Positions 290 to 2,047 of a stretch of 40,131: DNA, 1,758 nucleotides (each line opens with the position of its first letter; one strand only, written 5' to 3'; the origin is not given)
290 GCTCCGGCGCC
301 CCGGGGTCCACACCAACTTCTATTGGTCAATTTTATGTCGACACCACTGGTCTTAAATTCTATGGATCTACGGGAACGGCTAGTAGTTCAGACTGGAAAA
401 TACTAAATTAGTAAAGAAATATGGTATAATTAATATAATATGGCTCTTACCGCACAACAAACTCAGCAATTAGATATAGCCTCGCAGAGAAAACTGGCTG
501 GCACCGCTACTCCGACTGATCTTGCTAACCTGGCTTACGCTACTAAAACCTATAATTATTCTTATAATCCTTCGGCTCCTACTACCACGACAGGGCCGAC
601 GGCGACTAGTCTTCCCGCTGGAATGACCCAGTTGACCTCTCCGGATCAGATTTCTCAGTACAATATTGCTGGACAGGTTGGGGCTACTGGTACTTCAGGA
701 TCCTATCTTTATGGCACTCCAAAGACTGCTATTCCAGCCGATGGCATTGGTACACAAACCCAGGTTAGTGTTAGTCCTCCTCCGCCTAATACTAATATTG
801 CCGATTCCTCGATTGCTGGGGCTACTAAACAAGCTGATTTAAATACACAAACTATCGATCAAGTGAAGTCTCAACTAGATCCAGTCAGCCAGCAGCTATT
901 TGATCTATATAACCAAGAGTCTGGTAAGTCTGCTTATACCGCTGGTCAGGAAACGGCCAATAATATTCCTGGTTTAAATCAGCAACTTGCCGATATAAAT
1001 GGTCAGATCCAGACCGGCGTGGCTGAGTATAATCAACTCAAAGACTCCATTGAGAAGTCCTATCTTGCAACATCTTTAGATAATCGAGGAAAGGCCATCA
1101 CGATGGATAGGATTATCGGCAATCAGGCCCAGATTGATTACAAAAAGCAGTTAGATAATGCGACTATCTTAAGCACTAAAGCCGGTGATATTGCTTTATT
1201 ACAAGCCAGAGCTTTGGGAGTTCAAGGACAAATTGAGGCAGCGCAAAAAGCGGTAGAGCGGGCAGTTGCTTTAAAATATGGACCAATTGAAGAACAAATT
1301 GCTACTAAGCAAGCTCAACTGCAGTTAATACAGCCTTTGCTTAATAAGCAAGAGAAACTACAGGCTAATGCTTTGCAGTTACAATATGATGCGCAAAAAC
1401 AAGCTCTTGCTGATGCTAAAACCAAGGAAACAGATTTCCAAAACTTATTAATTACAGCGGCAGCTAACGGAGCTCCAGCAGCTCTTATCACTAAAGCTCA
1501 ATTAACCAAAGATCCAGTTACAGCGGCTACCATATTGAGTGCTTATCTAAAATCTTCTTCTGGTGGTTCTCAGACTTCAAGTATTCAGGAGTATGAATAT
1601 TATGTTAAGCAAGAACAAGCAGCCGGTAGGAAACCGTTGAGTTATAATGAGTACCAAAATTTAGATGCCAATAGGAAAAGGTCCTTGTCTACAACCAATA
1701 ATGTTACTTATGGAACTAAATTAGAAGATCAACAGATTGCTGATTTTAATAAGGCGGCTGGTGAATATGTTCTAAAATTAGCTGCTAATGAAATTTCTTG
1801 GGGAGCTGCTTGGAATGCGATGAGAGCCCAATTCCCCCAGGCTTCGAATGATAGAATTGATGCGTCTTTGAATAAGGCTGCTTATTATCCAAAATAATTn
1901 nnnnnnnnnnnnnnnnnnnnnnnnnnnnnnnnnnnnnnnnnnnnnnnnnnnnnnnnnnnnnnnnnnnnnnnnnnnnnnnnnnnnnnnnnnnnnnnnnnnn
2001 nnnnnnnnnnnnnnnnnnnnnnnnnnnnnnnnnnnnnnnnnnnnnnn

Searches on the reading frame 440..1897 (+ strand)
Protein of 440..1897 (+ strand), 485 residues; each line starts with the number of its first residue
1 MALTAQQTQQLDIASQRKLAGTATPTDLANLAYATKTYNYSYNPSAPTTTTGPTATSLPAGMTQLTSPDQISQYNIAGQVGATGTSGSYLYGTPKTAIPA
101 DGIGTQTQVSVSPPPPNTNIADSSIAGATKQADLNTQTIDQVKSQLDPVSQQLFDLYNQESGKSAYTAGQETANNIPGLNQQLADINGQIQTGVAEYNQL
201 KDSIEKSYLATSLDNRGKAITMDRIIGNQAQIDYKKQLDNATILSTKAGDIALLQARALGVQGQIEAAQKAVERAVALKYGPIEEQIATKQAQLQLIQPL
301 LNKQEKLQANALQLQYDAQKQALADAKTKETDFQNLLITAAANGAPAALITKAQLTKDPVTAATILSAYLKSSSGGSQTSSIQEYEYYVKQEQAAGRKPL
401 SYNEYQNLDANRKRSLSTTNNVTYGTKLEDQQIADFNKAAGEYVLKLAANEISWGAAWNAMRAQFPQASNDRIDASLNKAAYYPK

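Call 11: search_protein_families(library=phrogs, proteins=[window:440-1897:+], max_evalue=0.001)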
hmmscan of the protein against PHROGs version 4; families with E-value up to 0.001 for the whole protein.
window:440-1897:+ (485 aa): 0 families

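Call 12: search_dna_similar(query=window:440-1897:+, collection=phages, mode=protein, max_rows=15)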
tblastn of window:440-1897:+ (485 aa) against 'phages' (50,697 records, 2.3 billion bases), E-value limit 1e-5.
No match.
